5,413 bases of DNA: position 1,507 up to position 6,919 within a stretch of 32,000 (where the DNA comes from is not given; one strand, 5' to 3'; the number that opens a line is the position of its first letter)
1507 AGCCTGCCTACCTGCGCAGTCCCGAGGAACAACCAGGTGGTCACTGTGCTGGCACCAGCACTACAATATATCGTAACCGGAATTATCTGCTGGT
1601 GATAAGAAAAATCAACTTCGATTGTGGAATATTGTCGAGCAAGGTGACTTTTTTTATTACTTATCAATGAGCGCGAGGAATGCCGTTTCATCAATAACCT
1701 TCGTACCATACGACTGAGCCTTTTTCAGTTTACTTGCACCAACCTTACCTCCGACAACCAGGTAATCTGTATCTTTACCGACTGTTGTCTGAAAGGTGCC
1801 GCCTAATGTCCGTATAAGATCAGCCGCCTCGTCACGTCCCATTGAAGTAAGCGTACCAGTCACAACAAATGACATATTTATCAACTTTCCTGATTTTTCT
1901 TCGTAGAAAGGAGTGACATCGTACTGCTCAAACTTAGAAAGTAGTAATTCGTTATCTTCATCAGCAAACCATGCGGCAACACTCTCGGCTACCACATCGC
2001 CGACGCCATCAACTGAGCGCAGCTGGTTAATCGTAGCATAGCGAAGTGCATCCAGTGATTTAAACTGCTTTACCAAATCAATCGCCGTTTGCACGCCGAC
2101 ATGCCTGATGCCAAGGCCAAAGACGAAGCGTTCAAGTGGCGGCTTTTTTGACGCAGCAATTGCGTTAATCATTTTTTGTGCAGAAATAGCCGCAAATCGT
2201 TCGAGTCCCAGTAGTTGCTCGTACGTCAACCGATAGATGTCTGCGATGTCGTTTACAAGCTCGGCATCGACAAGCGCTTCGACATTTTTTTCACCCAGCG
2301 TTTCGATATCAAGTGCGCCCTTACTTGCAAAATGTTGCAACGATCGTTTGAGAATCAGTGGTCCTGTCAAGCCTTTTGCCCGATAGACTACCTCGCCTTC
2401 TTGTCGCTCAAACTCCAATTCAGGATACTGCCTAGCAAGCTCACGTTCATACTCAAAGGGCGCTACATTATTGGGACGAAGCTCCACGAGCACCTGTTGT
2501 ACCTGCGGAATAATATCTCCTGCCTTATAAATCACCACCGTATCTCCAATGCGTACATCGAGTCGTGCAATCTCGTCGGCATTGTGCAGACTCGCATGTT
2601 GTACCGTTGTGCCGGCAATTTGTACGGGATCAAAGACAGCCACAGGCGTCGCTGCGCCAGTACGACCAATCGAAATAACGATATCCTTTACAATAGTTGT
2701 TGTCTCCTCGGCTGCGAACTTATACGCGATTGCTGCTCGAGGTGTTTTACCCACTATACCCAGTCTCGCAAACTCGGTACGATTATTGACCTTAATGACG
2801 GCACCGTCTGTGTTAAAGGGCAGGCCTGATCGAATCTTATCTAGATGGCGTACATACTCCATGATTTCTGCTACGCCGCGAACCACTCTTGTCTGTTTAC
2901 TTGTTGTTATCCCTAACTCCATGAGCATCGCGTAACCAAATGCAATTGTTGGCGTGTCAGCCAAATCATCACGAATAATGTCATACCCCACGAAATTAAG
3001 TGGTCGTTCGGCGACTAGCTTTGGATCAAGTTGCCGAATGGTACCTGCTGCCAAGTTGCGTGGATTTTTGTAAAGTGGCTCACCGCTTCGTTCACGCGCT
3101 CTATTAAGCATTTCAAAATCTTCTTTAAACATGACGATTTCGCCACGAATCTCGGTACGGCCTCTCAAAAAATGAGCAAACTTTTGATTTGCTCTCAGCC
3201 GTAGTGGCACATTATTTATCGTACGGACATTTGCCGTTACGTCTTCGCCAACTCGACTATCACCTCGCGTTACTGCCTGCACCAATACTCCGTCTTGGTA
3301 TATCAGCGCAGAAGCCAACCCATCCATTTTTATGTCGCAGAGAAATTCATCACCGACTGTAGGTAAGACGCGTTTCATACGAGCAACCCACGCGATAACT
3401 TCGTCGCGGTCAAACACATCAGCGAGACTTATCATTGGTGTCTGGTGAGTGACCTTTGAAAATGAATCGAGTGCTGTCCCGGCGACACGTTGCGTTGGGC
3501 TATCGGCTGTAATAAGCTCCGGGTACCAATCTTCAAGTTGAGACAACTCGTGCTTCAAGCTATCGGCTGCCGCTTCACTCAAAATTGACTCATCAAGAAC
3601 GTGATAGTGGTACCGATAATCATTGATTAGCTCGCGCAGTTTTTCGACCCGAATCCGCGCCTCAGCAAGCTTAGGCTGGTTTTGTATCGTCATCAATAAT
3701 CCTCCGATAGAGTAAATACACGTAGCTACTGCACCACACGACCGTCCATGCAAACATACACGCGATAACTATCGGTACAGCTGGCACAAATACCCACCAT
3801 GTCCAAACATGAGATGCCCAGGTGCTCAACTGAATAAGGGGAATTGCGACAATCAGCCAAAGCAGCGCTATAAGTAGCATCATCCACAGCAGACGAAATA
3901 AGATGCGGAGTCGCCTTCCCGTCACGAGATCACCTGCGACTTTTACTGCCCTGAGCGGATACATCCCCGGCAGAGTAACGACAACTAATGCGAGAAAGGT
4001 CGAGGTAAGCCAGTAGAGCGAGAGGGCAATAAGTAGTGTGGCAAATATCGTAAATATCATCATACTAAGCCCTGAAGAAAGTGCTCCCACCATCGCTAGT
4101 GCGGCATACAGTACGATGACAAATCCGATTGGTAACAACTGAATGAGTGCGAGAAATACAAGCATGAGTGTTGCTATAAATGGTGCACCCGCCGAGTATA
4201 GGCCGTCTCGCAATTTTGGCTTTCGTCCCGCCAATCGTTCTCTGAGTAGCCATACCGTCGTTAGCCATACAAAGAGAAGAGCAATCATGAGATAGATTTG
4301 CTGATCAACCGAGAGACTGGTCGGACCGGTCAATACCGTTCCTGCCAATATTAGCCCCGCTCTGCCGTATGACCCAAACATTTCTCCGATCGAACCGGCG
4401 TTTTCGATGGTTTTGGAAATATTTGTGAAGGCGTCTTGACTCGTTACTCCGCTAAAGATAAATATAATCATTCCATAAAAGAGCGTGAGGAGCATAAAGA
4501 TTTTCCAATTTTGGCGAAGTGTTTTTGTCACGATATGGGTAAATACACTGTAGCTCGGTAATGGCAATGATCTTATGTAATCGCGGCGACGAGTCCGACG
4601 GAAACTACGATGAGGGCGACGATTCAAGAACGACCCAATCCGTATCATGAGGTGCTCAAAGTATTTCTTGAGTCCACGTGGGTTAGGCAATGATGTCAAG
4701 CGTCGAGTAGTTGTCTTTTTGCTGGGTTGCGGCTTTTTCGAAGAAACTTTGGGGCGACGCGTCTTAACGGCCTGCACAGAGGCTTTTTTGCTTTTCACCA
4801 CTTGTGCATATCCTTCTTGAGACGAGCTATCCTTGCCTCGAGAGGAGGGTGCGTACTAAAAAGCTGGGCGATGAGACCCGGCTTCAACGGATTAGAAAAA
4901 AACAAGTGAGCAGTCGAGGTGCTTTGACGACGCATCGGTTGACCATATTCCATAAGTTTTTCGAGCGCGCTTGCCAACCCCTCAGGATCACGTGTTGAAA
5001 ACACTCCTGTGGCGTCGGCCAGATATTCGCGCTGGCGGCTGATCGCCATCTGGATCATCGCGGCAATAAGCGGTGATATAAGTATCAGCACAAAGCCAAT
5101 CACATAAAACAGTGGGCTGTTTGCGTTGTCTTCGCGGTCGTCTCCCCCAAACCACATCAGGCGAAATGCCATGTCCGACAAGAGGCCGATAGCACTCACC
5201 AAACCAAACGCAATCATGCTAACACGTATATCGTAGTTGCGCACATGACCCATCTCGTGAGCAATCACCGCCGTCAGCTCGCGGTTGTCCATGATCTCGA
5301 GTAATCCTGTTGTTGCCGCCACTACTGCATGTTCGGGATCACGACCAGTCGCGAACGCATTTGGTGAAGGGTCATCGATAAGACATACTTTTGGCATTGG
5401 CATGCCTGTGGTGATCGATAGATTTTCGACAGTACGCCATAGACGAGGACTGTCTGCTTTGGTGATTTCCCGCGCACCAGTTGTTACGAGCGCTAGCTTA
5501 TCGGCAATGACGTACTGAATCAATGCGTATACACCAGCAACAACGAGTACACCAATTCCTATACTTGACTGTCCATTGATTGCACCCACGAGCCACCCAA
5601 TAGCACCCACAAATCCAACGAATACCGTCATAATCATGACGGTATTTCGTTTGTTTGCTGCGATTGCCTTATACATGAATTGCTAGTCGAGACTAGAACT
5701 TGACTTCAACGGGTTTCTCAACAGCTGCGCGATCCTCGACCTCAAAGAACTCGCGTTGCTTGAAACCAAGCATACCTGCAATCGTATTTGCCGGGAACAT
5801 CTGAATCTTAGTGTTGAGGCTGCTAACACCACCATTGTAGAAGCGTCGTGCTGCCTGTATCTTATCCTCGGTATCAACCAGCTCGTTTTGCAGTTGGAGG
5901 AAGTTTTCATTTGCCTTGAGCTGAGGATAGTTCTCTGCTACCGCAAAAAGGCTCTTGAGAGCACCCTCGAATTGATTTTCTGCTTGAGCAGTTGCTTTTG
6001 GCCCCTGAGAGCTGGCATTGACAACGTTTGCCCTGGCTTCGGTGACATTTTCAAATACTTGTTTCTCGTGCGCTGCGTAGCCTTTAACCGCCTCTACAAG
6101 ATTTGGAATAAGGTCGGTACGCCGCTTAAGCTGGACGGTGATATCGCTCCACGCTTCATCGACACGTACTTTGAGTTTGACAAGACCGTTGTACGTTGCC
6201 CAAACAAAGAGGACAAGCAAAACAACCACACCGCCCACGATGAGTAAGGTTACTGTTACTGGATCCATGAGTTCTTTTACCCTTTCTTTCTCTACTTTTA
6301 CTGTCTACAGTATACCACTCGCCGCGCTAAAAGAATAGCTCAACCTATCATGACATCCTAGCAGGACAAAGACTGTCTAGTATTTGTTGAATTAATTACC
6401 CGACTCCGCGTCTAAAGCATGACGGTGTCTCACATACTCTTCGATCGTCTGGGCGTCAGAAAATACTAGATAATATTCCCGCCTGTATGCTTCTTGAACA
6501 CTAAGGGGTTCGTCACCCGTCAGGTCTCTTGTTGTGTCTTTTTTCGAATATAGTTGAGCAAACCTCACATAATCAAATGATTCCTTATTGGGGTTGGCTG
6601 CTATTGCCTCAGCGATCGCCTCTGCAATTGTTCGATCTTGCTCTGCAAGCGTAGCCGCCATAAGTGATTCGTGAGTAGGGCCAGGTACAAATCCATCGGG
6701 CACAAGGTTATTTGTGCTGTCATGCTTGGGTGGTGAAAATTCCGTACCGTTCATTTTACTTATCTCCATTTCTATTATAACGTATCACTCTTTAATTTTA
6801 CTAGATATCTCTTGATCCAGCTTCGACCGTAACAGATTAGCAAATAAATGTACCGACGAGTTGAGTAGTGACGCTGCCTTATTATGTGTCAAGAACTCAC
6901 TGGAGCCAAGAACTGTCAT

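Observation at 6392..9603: Candidate undescribed toxin/enzymatic-antidote cassette: zeta-kinase + Fic/Doc-like fusion, ATGA-coupled to a SpoT/Mesh1-type HD hydrolase, plus a small acidic protein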

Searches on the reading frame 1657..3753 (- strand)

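Call 75: search_protein_families(library=pfam, proteins=[window:1657-3753:-], max_evalue=0.001)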
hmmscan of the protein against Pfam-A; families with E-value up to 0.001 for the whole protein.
window:1657-3753:- (698 aa): 5 families
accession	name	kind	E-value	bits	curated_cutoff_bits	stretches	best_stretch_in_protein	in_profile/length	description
PF01653.23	DNA_ligase_aden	-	2.8e-78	263.4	27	1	97-349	3-253/253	NAD-dependent DNA ligase adenylation domain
PF03120.22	DNA_ligase_OB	-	8.4e-32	109.3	32.9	1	352-428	1-77/79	NAD-dependent DNA ligase OB-fold domain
PF12826.13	HHH_2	-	1.1e-21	77.1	27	1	542-602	1-61/64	Helix-hairpin-helix motif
PF00533.33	BRCT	-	1.6e-11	44.7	21.3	1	622-696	4-78/78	BRCA1 C Terminus (BRCT) domain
PF14520.12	HHH_5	-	1.1e-08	35.9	27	0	547-592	5-51/57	Helix-hairpin-helix domain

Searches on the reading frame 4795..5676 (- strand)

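Call 75: search_protein_families(library=pfam, proteins=[window:4795-5676:-], max_evalue=0.001)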
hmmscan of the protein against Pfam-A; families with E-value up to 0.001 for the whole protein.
window:4795-5676:- (293 aa): 2 families
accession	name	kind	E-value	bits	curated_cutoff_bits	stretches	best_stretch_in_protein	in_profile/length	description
PF01435.24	Peptidase_M48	-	8.2e-34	117.5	20.3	1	76-288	4-184/186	Peptidase family M48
PF05569.17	Peptidase_M56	-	0.00095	18.9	31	0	40-159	101-218/296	BlaR1 peptidase M56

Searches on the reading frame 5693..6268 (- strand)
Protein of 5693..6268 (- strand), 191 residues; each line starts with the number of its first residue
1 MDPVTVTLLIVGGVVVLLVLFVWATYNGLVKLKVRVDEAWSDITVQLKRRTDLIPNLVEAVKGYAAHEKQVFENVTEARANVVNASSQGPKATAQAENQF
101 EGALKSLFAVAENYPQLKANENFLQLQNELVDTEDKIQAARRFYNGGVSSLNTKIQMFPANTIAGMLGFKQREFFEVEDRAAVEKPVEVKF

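Call 75: search_protein_families(library=pfam, proteins=[window:5693-6268:-], max_evalue=0.001)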
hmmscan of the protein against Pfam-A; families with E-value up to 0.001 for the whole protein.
window:5693-6268:- (191 aa): 1 family
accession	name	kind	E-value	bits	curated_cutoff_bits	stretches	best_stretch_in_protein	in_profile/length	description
PF04011.17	LemA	-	9.7e-60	201.2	26.2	1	39-191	1-149/149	LemA family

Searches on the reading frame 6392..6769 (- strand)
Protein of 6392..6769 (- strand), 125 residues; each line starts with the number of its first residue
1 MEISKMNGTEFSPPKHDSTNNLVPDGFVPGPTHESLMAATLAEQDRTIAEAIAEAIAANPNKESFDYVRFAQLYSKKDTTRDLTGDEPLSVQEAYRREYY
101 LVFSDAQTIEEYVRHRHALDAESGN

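Call 3: search_protein_families(library=pfam, proteins=[window:6392-6769:-], max_evalue=1)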
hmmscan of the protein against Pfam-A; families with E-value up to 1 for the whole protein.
window:6392-6769:- (125 aa): 0 families

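Call 4: search_protein_families(library=ncbifam, proteins=[window:6392-6769:-], max_evalue=1)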
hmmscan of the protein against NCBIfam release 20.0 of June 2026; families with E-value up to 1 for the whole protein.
window:6392-6769:- (125 aa): 1 family
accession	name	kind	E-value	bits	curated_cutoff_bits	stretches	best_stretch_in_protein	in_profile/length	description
NF058666.1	D_CycloSer_DcsG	equivalog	0.018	14.2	360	1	22-85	206-263/298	D-cycloserine synthetase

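Call 7: search_protein_families(library=padloc, proteins=[window:6392-6769:-], max_evalue=1)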
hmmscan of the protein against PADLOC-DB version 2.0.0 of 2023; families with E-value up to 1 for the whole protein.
window:6392-6769:- (125 aa): 0 families
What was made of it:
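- On Known anti-phage defence systems (PADLOC): Genes 2 and 3 give nothing (call 7).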

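Call 9: search_solved_structures(query=window:6392-6769:-, max_evalue=10, show_alignments=1)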
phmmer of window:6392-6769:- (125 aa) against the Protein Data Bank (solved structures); distinct sequences matched with E-value up to 10: 3.
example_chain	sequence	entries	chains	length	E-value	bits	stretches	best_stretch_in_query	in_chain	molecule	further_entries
1kfr_A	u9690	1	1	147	0.071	16.8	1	30-117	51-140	Hemoglobin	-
1h97_A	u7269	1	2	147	0.086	16.6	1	30-116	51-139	Globin-3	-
2i4s_A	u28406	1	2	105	0.92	13.3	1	49-74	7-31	General secretion pathway protein C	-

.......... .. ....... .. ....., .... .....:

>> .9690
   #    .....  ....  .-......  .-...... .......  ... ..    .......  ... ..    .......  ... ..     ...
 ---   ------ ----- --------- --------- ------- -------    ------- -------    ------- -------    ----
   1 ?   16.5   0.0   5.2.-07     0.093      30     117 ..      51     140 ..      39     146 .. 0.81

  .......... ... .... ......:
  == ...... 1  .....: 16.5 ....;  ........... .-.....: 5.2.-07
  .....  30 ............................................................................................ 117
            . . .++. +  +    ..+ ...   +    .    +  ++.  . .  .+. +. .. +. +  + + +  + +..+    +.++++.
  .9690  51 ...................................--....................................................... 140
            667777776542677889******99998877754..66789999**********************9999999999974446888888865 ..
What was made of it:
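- Tried and rejected: Pfam, NCBIfam, PADLOC and PDB gave nothing meaningful; the best hit was globin at 0.07 (calls 3, 4, 7, 9).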

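Call 22: search_solved_structures(query=A1, max_evalue=10, show_alignments=2)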
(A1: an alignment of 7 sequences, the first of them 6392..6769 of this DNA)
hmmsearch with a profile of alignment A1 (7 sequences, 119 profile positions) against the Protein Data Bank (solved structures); distinct sequences matched with E-value up to 10: 3.
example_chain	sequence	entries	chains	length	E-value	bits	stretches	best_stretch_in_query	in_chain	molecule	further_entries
4z8q_B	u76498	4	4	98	1.3e-08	38.4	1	42-113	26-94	AvrRxo1-ORF2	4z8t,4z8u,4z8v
4bk0_A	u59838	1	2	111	0.18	15.3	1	25-71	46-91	ATP-DEPENDENT DNA HELICASE Q5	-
8qd7_A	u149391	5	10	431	0.42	14.1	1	45-112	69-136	Yellowish-green 1-like protein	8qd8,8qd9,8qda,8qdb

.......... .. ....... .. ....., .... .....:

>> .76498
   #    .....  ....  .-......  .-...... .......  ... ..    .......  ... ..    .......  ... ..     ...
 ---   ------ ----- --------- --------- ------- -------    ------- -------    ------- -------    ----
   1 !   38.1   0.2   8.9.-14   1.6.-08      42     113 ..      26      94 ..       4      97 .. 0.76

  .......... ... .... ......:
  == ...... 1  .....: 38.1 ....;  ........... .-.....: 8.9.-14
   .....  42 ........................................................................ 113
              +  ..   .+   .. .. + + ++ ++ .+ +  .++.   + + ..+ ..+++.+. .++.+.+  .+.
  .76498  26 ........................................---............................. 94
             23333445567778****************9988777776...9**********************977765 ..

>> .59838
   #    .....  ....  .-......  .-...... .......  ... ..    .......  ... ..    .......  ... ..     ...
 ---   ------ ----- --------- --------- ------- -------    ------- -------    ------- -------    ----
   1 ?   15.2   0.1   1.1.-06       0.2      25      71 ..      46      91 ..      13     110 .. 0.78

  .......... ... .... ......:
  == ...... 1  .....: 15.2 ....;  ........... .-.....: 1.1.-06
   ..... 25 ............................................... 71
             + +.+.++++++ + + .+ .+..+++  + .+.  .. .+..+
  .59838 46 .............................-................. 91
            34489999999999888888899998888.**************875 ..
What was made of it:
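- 6392..6769 (-): Gene 3 (125 aa): Arc1 (AvrRxo1-ORF2)-like antitoxin/chaperone. It has KESFD and a downstream YY motif and is acidic (22 D/E against 12 K/R). Profile against PDB 4z8q_B E 1.3e-8 (call 22).
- On AvrRxo1/XopAJ zeta-superfamily kinase: The gene 3 family profile hits 4z8q_B at E 1.3e-8 (call 22).
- On Epsilon/zeta (PezAT) toxin-antitoxin: The antitoxin is Arc1-type and lies downstream (call 22).
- Closest known: AvrRxo1:Arc1. Same: The small downstream partner is homologous to Arc1 (call 22).
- The kinase already has Arc1 here (call 22).
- Tried and rejected: Only the family profile revealed Arc1 (call 22).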
